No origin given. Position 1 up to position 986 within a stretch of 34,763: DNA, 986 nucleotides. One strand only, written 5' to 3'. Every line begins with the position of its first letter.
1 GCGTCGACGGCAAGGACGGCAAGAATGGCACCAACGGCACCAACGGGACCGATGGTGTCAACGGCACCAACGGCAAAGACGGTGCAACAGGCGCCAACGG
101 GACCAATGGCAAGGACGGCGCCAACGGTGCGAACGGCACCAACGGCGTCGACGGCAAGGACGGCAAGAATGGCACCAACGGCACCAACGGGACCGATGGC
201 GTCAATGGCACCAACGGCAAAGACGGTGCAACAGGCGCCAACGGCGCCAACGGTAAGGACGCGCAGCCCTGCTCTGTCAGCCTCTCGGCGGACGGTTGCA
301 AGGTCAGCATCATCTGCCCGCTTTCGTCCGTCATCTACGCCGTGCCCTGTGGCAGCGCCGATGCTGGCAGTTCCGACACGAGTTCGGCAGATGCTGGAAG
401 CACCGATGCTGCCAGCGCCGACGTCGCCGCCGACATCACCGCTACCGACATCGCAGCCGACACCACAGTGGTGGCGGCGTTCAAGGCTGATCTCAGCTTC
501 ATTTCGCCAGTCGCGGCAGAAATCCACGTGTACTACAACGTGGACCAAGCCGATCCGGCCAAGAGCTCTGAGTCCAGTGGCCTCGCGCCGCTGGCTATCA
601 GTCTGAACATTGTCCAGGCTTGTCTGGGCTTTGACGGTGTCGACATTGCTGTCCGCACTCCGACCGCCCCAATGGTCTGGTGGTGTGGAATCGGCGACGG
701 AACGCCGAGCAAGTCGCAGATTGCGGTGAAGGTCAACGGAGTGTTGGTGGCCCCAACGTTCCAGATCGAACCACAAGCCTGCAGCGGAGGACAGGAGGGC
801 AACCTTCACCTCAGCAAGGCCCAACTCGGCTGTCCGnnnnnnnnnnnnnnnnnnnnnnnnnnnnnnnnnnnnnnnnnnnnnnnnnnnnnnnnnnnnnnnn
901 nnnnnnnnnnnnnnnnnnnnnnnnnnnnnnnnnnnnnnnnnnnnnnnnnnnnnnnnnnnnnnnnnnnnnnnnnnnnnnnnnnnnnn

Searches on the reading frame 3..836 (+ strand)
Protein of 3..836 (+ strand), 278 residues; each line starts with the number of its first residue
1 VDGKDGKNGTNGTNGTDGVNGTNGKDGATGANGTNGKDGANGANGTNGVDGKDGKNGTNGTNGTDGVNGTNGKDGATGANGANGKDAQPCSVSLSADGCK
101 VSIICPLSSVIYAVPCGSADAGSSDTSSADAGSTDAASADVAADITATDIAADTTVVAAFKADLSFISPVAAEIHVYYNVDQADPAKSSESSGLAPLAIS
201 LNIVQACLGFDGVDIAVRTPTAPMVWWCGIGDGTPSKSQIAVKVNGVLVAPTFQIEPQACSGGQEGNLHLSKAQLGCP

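Call 10: search_protein_families(library=pfam, proteins=[window:3-836:+], max_evalue=0.01)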
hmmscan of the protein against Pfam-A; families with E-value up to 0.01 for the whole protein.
window:3-836:+ (278 aa): 1 family
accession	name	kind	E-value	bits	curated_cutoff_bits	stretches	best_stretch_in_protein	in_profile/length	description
PF01391.23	Collagen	-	1.2e-14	54.2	27.2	2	3-57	4-58/60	Collagen triple helix repeat (20 copies)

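Call 59: search_protein_families(library=phrogs, proteins=[window:3-836:+], max_evalue=0.01)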
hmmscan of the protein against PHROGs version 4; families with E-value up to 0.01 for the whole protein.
window:3-836:+ (278 aa): 24 families
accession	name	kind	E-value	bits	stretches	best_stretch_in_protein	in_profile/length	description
phrog_5073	-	tail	2.2e-20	74.2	1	3-94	279-370/519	tail fiber protein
phrog_6320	-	tail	2.3e-20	74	1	2-88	124-213/745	tail fiber protein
phrog_26246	-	tail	3.3e-17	63.7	1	2-98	124-223/329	tail protein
phrog_26346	-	unknown function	1.1e-13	51.8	2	38-93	225-280/659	-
phrog_1806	-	tail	1.5e-13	51.7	1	3-122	142-257/276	collagen like minor tail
phrog_366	-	tail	3.6e-12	47.5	1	6-114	306-388/474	tail fiber protein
phrog_38766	-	head and packaging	6.7e-12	45.7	1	3-92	76-165/478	virion structural protein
phrog_8745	-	tail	2.8e-09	35.8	1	3-86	1398-1481/1803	tail fiber protein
phrog_18350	-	tail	8.5e-09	36.4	1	2-105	110-214/253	tail fiber protein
phrog_32123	-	unknown function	8.9e-09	35.2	1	3-154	224-370/532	-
phrog_29268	-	unknown function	2.5e-08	33.5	1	7-98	404-495/653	-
phrog_819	-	tail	4.2e-07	29.5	1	3-84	502-583/1024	tail protein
phrog_36982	-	unknown function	3.7e-06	26.1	1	9-160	238-544/944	-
phrog_26654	-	unknown function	4e-06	27.4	1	6-98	67-159/360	-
phrog_33406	-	tail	8.1e-06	25.4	1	2-86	184-268/651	tail fiber protein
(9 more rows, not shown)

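Call 60: search_protein_families(library=ncbifam, proteins=[window:3-836:+], max_evalue=0.01)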
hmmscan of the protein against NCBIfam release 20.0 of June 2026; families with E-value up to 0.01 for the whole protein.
window:3-836:+ (278 aa): 4 families
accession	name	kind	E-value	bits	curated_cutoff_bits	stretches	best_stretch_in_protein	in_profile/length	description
NF038329.2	gly_rich_SclB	equivalog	3.5e-15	55.9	325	1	2-89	255-342/442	LPXTG-anchored collagen-like adhesin Scl2/SclB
NF038330.1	adhesin_SclA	exception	6e-09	36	400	1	4-86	124-206/405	LPXTG-anchored collagen-like adhesin Scl1/SclA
NF046116.1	adhesin_Lcl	equivalog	2.3e-07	29.7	500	1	5-84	83-162/431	collagen-like adhesin Lcl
NF038313.3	HisXaaSer_A4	exception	0.0006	20.6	55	0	9-47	49-87/93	His-Xaa-Ser repeat protein HxsA4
